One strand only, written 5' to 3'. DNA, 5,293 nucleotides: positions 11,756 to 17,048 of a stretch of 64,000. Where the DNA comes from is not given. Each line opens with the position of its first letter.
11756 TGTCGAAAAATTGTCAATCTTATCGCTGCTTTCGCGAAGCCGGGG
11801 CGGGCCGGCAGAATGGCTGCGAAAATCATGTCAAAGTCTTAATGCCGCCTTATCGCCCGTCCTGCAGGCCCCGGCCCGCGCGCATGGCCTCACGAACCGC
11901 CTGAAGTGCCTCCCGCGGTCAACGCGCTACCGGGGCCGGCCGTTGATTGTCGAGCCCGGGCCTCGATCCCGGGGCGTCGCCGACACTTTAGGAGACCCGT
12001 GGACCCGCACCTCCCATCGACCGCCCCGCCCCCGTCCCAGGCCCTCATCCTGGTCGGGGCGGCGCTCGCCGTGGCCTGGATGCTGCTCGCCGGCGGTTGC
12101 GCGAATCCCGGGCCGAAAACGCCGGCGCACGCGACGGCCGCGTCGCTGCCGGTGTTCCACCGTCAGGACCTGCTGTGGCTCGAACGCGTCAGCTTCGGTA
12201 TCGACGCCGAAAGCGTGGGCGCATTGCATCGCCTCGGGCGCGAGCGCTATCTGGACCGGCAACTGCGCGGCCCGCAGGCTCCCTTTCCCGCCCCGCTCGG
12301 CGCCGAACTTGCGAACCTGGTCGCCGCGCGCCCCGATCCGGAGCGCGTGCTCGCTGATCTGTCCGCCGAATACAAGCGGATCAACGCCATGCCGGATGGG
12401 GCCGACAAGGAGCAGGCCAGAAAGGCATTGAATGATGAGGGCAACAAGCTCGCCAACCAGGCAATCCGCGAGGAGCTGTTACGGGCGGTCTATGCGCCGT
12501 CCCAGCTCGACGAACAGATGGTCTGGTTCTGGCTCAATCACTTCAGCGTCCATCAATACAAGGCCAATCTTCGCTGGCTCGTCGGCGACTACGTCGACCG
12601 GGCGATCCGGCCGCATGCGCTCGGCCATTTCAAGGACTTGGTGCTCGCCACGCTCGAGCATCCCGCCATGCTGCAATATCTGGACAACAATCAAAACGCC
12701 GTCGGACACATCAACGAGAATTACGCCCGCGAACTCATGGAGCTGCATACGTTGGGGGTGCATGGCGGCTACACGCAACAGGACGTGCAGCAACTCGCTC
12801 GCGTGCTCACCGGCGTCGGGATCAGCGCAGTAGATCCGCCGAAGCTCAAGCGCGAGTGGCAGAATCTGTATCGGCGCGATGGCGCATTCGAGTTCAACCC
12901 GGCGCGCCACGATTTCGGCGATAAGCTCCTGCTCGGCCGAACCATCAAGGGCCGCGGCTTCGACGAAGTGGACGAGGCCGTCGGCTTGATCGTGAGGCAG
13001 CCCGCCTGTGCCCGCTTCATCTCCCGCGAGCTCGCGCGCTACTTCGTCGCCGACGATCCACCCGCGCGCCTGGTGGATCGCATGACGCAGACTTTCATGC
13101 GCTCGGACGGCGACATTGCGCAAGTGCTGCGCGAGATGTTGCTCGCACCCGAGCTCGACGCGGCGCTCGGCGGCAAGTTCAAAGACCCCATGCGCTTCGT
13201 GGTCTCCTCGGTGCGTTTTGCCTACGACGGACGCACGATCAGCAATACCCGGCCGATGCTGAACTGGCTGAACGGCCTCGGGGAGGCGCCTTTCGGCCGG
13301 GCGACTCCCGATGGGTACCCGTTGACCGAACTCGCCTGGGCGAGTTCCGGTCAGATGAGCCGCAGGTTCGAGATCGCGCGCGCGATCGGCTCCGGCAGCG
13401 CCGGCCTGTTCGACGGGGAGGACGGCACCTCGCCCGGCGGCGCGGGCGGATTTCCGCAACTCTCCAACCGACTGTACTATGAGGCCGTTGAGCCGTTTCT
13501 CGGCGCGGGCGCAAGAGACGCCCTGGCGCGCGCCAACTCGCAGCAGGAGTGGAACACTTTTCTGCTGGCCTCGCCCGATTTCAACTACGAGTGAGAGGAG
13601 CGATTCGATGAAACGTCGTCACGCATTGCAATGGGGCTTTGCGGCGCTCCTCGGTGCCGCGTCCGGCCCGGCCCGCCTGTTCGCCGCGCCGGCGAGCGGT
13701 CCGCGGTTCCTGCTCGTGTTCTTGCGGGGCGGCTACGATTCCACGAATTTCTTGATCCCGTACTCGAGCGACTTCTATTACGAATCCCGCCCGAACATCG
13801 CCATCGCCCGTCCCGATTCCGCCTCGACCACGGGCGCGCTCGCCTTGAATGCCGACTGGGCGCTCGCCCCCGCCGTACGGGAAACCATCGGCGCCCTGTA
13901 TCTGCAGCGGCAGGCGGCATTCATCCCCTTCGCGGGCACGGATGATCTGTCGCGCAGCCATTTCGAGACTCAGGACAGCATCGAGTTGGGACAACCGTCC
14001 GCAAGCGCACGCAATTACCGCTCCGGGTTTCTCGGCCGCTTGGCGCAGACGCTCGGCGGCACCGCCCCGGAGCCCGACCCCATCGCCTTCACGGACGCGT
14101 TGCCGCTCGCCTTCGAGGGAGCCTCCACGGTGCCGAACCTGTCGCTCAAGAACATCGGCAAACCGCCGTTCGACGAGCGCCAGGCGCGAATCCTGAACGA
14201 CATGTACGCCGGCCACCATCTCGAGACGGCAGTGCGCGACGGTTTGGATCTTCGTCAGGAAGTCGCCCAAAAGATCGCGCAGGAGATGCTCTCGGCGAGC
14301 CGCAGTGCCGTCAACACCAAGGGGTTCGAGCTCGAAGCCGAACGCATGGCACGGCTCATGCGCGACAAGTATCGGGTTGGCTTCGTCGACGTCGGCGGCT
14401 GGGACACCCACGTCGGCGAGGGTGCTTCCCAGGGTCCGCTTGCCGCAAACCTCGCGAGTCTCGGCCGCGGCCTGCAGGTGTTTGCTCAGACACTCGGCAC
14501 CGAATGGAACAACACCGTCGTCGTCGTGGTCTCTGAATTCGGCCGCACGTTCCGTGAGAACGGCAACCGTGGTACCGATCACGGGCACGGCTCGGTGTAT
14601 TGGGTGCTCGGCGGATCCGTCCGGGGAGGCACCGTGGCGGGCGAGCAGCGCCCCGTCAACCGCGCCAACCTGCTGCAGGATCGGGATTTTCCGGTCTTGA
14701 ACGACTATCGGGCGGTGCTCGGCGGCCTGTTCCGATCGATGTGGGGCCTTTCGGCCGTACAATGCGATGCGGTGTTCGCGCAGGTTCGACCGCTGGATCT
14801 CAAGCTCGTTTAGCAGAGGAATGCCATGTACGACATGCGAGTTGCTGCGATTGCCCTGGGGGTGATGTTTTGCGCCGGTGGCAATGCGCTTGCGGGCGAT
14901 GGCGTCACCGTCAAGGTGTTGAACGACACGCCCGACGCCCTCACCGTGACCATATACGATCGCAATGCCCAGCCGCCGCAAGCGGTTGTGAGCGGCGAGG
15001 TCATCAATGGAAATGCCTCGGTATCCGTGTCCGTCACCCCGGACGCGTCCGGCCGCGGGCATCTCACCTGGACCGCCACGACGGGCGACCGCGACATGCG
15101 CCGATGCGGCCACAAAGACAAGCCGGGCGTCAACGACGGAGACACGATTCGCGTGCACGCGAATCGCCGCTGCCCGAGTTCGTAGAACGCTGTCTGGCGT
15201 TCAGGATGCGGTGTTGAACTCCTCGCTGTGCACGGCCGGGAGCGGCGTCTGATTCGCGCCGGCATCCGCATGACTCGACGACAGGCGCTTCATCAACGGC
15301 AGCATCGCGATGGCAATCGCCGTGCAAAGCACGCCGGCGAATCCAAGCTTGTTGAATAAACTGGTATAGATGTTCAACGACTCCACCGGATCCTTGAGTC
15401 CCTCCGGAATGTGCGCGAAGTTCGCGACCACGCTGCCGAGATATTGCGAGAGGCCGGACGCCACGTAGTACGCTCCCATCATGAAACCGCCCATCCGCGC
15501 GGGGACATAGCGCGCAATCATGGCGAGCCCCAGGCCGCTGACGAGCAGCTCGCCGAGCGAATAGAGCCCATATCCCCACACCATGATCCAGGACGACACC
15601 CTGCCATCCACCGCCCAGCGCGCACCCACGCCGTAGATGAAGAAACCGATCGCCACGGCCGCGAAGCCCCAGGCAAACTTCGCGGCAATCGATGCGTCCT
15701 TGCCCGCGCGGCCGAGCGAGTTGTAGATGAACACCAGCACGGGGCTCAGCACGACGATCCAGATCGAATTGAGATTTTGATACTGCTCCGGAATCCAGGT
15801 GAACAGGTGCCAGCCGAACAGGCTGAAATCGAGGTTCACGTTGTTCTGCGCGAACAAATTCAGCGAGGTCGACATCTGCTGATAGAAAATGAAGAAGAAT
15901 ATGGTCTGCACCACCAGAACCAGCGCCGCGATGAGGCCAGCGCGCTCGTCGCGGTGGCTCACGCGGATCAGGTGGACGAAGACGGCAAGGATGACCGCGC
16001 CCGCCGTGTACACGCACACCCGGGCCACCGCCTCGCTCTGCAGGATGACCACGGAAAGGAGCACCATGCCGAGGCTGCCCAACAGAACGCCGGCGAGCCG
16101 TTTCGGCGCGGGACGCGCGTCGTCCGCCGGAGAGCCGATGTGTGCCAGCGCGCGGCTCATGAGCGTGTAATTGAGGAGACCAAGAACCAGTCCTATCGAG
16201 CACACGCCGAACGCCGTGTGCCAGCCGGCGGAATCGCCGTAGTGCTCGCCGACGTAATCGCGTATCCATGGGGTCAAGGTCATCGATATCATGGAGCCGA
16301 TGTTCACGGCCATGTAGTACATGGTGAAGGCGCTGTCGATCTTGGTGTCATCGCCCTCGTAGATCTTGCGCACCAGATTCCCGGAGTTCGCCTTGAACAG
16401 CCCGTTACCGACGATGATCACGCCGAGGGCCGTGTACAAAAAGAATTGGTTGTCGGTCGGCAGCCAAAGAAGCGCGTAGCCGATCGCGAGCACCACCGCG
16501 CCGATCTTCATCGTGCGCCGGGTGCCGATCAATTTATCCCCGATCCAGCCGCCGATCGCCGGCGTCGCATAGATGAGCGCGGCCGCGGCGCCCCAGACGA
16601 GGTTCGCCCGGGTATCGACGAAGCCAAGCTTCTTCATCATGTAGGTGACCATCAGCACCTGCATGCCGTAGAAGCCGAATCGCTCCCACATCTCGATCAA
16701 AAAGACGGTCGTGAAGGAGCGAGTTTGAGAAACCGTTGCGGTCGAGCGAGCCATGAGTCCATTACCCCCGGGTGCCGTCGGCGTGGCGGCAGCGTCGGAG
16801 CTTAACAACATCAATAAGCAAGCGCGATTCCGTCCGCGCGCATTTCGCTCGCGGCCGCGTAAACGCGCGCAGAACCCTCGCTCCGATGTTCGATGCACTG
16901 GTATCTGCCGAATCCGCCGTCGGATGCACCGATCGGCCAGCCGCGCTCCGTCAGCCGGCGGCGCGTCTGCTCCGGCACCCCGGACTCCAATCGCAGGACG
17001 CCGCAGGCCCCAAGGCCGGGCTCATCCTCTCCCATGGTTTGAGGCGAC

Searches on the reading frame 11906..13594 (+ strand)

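Call 78: search_protein_families(library=pfam, proteins=[window:11906-13594:+], max_evalue=0.0001)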
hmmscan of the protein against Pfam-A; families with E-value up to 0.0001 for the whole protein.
window:11906-13594:+ (562 aa): 1 family
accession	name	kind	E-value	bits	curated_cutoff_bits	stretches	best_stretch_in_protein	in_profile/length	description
PF08811.16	DUF1800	-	3.1e-130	435.5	26.1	1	91-560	2-418/419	Protein of unknown function (DUF1800)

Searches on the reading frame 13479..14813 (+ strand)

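Call 78: search_protein_families(library=pfam, proteins=[window:13479-14813:+], max_evalue=0.0001)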
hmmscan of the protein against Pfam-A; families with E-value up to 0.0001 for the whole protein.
window:13479-14813:+ (444 aa): 1 family
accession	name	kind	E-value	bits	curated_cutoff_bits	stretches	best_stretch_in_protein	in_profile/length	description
PF07394.17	DUF1501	-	4.3e-43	148.4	27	1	76-424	3-379/390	Protein of unknown function (DUF1501)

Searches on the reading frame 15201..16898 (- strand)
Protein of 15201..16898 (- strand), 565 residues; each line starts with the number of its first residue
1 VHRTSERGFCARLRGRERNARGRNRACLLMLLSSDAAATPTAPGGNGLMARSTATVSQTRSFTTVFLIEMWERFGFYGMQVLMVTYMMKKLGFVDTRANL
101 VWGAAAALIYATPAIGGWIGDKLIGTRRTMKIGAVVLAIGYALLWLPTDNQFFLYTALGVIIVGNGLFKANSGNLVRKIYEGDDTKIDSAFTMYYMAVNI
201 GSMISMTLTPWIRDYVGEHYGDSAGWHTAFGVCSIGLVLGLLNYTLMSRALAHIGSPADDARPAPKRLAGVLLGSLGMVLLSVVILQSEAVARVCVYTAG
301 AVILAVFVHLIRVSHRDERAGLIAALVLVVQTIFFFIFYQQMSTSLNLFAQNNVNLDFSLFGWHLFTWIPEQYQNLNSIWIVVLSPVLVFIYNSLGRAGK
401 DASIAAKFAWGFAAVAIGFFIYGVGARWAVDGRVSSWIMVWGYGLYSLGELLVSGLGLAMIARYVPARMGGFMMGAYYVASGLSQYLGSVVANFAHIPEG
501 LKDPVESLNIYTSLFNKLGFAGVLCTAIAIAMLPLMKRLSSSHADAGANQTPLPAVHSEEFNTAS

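Call 78: search_protein_families(library=pfam, proteins=[window:15201-16898:-], max_evalue=0.0001)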
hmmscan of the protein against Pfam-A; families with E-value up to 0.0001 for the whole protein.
window:15201-16898:- (565 aa): 2 families
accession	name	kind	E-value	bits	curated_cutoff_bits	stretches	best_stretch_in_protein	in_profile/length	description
PF00854.27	PTR2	-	3.1e-59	201.3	27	1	128-495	2-379/392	POT family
PF07690.21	MFS_1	-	1.1e-16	61.2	33.4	1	74-488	10-346/347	Major Facilitator Superfamily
